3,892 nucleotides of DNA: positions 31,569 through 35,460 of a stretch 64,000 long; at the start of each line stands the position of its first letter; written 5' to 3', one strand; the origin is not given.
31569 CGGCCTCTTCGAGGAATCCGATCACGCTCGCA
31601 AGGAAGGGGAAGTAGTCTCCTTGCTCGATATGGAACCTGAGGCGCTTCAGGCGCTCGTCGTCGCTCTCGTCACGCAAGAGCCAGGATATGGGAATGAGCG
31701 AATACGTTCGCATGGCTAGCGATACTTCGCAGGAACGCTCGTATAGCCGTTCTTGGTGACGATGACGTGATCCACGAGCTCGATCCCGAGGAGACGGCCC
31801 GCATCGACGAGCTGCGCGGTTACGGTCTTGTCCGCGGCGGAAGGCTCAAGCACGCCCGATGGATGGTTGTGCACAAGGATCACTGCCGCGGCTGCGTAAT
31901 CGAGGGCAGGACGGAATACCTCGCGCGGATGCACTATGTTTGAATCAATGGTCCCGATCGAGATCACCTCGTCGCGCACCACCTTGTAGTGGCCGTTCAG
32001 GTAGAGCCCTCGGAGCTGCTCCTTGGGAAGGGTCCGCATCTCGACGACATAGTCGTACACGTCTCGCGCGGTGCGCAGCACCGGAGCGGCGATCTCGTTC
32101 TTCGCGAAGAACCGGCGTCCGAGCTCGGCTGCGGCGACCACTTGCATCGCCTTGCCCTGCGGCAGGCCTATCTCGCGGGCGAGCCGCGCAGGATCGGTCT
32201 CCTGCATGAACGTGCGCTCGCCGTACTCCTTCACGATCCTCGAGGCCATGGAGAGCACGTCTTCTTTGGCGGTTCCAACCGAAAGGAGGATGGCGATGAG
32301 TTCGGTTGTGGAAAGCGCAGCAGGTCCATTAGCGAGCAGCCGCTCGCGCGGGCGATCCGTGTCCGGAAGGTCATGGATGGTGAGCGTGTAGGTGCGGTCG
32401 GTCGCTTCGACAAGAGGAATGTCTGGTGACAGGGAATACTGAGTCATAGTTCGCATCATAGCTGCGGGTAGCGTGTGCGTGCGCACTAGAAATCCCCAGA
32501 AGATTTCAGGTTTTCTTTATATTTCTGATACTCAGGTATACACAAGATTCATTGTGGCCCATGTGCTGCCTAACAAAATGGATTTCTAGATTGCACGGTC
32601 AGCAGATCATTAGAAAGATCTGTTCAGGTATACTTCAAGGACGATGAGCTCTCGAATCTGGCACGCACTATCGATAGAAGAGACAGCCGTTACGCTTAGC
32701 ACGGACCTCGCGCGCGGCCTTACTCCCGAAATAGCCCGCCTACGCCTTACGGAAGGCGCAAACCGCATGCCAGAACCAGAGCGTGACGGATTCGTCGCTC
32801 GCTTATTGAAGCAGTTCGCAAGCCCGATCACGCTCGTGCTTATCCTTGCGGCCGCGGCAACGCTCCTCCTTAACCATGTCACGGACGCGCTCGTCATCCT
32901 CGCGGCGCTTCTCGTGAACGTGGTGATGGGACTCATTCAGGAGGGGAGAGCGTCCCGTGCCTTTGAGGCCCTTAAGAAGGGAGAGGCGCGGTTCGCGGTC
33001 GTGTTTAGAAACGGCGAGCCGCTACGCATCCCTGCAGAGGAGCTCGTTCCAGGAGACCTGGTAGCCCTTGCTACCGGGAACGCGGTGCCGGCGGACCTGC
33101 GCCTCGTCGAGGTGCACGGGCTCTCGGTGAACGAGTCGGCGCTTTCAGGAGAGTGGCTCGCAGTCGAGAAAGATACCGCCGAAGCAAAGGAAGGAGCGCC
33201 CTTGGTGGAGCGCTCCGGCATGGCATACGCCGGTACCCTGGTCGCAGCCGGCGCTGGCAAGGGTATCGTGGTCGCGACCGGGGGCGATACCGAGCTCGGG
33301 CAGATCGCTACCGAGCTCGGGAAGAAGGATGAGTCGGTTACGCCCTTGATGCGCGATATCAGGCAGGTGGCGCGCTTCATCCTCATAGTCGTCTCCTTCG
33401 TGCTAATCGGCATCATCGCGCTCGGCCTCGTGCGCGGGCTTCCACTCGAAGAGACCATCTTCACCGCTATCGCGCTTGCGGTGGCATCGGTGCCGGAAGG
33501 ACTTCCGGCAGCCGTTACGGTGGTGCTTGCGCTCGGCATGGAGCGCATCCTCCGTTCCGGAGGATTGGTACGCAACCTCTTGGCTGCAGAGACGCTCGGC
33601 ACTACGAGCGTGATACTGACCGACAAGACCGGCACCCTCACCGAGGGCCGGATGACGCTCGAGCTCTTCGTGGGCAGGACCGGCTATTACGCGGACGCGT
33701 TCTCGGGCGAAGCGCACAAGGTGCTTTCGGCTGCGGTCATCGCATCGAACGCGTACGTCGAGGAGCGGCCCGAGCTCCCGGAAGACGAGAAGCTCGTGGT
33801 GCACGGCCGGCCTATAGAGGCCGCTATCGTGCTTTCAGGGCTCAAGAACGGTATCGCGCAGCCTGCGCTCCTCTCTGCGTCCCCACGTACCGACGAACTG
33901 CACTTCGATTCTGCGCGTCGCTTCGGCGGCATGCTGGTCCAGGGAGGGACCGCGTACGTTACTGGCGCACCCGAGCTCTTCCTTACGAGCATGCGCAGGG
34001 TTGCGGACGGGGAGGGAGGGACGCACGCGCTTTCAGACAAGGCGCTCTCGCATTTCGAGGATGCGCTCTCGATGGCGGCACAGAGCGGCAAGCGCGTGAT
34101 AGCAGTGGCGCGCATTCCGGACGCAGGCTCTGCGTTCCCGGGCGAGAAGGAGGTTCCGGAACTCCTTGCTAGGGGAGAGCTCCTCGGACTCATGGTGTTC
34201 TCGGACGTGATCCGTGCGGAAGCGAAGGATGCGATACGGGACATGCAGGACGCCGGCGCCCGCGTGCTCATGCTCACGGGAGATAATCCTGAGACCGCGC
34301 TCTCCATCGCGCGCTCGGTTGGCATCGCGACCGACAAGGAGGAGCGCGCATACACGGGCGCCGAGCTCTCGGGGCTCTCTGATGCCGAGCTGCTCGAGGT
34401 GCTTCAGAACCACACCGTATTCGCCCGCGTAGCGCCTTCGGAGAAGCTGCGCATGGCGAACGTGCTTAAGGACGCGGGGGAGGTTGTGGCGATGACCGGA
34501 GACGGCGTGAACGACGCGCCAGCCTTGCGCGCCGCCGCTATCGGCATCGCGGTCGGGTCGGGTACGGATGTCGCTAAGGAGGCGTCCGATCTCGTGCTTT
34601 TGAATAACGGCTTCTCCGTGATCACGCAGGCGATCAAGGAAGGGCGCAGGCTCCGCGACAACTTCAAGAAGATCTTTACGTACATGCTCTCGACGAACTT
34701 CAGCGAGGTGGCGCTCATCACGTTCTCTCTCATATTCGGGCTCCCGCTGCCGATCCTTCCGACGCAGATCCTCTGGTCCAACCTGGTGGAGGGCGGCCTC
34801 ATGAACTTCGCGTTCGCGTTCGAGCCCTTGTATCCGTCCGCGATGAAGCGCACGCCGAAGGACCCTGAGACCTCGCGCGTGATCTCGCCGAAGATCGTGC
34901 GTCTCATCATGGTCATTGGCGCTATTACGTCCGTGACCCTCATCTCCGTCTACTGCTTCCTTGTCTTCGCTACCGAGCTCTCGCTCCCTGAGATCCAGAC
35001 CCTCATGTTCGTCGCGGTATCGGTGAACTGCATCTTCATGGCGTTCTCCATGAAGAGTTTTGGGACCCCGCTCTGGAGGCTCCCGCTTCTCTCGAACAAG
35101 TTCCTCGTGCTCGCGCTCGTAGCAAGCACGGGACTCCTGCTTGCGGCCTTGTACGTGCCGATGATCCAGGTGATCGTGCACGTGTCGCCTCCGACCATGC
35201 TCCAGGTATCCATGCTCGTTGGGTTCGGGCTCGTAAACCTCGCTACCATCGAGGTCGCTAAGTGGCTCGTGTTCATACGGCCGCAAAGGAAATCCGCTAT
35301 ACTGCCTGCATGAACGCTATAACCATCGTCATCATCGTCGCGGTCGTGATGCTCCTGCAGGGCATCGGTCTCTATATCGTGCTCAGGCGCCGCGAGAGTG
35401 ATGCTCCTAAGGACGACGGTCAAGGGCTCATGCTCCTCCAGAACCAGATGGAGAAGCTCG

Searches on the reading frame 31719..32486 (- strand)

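Call 35: search_protein_families(library=pfam, proteins=[window:31719-32486:-], max_evalue=0.001)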
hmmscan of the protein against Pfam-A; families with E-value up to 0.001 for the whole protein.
window:31719-32486:- (256 aa): 2 families
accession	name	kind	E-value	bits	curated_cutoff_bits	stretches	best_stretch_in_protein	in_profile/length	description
PF04002.20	RadC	-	9.9e-40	135.7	22.1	1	138-251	2-116/121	RadC-like JAB domain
PF20582.4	UPF0758_N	-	2.7e-18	66.3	27.1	1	37-113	1-76/77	UPF0758 N-terminal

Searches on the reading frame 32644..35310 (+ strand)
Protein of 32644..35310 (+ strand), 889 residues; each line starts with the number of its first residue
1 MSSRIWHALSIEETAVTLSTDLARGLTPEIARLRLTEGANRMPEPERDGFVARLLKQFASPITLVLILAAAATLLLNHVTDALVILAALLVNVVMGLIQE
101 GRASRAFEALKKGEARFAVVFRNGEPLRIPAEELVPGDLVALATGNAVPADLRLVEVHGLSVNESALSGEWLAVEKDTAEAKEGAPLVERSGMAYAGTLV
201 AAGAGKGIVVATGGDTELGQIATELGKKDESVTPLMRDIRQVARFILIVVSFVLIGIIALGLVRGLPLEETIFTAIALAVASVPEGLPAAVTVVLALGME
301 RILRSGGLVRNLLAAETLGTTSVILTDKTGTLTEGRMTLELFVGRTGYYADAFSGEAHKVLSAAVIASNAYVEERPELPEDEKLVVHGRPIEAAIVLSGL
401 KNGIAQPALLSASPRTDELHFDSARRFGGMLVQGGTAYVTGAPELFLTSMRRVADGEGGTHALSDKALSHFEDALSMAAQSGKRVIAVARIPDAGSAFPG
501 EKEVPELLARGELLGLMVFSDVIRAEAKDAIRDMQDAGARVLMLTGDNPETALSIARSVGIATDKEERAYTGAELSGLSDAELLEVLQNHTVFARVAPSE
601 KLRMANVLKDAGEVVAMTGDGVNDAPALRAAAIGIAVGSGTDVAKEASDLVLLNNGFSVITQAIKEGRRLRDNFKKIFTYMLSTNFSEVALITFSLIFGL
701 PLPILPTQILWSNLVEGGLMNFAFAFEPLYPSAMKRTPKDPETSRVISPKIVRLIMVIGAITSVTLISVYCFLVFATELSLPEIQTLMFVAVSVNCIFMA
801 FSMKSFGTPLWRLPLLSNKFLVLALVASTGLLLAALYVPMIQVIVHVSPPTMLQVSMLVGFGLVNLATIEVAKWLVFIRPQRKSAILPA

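Call 35: search_protein_families(library=pfam, proteins=[window:32644-35310:+], max_evalue=0.001)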
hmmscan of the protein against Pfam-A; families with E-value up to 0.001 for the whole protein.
window:32644-35310:+ (889 aa): 5 families
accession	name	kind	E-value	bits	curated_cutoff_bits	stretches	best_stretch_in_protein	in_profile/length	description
PF00122.25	E1-E2_ATPase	-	2.5e-43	148.2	28.1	1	116-304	5-180/181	E1-E2 ATPase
PF00689.26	Cation_ATPase_C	-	2.1e-29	103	27.3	1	701-875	1-175/175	Cation transporting ATPase, C-terminus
PF00702.32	Hydrolase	-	1.5e-16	61.8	26.4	1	323-631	3-190/191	haloacid dehalogenase-like hydrolase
PF00690.31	Cation_ATPase_N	-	1.9e-13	50.3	20.4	1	6-71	1-67/69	Cation transporter/ATPase, N-terminus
PF08282.18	Hydrolase_3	-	1.6e-06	28.5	20.9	1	611-663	202-254/255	haloacid dehalogenase-like hydrolase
